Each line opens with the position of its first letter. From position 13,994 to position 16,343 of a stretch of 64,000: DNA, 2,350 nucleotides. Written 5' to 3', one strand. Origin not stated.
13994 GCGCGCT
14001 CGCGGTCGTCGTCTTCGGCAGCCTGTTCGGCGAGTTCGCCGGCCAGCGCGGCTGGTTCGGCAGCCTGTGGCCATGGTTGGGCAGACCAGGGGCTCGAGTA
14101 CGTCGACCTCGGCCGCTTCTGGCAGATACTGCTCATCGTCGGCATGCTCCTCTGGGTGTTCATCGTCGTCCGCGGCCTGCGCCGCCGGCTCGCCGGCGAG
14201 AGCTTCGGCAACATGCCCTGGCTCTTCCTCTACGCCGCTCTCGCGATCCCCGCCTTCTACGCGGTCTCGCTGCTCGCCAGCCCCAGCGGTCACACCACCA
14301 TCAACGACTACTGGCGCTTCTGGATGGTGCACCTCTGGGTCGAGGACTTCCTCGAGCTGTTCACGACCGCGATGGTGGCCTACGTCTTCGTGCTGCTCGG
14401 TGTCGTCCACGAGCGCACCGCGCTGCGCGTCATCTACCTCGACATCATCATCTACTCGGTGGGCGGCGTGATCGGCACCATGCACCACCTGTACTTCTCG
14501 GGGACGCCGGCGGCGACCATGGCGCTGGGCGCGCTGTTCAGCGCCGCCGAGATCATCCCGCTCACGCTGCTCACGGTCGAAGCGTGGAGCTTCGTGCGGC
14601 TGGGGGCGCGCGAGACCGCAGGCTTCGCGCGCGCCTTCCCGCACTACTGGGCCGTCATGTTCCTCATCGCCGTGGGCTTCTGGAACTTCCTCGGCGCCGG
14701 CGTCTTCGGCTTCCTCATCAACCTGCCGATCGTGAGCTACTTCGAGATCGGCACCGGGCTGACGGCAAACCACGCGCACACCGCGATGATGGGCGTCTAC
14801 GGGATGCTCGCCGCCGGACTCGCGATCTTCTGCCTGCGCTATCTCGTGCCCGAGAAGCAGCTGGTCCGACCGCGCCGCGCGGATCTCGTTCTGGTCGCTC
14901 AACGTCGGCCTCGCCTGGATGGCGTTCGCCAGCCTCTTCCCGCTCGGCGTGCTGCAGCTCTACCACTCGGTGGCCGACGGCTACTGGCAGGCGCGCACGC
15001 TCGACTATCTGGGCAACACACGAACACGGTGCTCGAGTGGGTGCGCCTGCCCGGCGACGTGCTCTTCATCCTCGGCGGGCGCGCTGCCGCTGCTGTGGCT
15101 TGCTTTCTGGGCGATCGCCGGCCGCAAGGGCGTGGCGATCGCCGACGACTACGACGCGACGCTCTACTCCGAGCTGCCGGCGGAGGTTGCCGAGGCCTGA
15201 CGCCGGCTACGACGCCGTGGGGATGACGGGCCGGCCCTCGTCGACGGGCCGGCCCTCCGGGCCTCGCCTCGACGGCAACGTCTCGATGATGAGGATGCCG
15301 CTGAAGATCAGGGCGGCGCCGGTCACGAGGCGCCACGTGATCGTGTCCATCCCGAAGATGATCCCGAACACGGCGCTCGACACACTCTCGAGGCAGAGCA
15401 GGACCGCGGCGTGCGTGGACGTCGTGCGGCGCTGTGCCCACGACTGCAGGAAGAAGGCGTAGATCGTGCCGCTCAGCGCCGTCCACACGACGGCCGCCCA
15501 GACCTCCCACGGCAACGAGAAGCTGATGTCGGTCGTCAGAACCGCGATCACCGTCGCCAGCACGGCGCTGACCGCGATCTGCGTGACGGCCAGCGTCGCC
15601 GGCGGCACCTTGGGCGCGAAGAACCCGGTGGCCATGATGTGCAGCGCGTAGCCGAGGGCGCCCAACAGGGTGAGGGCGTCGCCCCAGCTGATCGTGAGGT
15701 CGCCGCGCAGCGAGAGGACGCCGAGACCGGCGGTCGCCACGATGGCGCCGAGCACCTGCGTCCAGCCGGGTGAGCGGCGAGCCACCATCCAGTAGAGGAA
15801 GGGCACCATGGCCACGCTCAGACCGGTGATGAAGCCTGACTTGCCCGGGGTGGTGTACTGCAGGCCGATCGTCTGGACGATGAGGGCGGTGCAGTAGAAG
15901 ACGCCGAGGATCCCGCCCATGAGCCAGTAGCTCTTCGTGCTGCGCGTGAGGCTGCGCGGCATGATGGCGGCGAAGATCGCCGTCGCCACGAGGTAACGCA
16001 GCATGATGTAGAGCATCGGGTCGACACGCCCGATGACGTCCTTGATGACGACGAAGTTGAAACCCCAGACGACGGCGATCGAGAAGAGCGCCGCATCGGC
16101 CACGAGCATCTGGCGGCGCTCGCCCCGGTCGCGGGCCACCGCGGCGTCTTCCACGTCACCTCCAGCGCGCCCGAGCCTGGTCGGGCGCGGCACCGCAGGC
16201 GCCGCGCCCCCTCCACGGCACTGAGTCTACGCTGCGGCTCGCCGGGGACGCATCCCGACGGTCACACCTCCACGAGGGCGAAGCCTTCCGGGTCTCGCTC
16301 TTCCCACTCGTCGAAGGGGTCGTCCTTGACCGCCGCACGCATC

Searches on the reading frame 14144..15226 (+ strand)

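Call 13: search_protein_families(library=ncbifam, max_evalue=1e-10, proteins=[window:14144-15226:+])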
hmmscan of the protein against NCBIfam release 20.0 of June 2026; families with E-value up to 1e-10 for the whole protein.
window:14144-15226:+ (360 aa): 0 families

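Call 87: search_protein_families(library=pfam, max_evalue=0.0001, proteins=[window:14144-15226:+])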
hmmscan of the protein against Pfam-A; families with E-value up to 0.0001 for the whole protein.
window:14144-15226:+ (360 aa): 1 family
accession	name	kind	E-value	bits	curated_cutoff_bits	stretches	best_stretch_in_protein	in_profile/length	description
PF00115.25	COX1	-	1.2e-28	100.6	34.8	1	4-235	135-371/436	Cytochrome C and Quinol oxidase polypeptide I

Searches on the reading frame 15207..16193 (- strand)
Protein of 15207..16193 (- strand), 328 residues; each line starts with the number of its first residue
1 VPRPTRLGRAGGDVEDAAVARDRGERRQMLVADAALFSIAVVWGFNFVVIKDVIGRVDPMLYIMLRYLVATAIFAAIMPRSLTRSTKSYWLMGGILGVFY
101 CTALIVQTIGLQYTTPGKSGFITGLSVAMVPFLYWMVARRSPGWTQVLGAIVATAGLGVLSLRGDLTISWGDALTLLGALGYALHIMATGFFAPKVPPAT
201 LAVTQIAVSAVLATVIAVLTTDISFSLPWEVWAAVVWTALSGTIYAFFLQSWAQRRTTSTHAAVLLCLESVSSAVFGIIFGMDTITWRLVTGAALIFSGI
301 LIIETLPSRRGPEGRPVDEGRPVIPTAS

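Call 13: search_protein_families(library=ncbifam, max_evalue=1e-10, proteins=[window:15207-16193:-])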
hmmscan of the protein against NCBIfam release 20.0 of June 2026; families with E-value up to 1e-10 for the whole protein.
window:15207-16193:- (328 aa): 0 families

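Call 87: search_protein_families(library=pfam, max_evalue=0.0001, proteins=[window:15207-16193:-])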
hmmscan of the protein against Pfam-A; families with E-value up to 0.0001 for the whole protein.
window:15207-16193:- (328 aa): 1 family
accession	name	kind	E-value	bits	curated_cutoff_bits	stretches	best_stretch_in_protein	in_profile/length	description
PF00892.27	EamA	-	1.2e-28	100.5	28.2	2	34-161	5-134/135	EamA-like transporter family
